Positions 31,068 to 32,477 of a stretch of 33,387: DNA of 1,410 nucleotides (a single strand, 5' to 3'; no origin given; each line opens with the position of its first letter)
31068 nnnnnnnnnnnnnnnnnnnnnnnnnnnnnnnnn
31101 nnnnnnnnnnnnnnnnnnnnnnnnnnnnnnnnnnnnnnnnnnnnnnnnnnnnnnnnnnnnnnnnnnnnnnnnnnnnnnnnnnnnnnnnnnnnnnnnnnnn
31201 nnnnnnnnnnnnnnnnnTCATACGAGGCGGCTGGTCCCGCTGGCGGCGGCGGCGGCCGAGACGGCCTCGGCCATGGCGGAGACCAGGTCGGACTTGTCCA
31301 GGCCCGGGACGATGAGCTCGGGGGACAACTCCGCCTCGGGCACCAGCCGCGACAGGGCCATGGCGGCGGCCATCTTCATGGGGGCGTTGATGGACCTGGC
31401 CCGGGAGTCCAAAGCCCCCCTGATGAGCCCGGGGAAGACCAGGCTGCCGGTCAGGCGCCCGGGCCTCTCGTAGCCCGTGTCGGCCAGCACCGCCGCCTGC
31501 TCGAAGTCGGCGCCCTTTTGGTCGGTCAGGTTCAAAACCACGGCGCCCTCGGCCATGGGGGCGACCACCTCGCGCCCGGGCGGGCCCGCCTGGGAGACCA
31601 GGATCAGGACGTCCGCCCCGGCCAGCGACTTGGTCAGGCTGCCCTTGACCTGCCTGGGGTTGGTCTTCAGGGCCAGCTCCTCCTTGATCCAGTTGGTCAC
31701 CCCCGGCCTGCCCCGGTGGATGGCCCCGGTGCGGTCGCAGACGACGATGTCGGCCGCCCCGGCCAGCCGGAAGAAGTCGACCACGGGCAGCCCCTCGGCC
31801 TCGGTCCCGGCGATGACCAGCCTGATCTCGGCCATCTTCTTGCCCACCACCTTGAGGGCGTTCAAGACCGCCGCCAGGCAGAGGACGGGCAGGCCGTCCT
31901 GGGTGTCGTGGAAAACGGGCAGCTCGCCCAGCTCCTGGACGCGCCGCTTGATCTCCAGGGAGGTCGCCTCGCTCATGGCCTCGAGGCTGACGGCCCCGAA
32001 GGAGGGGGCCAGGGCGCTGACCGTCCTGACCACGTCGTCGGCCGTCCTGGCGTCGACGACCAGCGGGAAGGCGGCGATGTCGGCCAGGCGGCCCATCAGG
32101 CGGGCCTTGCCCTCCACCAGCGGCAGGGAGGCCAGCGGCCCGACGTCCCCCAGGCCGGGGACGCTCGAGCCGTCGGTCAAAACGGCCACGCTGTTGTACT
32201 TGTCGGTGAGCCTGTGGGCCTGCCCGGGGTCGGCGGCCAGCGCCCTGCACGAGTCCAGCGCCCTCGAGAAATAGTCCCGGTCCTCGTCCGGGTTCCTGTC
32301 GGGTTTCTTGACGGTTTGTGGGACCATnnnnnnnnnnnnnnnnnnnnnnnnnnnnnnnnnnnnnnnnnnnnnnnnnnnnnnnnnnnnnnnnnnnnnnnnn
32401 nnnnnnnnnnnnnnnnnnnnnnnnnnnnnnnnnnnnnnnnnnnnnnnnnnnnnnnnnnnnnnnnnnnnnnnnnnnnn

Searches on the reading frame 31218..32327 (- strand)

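Call 46: search_protein_families(library=pfam, proteins=[window:31218-32327:-], max_evalue=0.001)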
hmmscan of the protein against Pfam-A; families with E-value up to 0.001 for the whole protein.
window:31218-32327:- (369 aa): 2 families
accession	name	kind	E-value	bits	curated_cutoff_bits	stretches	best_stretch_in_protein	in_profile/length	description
PF00390.24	malic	-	4.1e-11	43.5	23.1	1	43-96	65-120/182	Malic enzyme, N-terminal domain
PF03949.21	Malic_M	-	1.9e-08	34.4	23.5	1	289-358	185-255/258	Malic enzyme, NAD binding domain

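Call 73: search_protein_families(library=ncbifam, proteins=[window:31218-32327:-], max_evalue=0.00001)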
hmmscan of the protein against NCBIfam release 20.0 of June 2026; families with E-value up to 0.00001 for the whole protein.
window:31218-32327:- (369 aa): 3 families
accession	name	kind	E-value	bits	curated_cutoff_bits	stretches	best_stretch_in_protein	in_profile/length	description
NF009501.0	PRK12861.1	subfamily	7e-50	169.9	1178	1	25-331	47-358/764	NADP-dependent malic enzyme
NF010052.0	PRK13529.1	subfamily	2.1e-12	46.5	326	1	288-366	458-537/564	oxaloacetate-decarboxylating malate dehydrogenase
NF041582.1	malolactic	exception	2e-08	33.4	850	0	293-365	443-515/536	malolactic enzyme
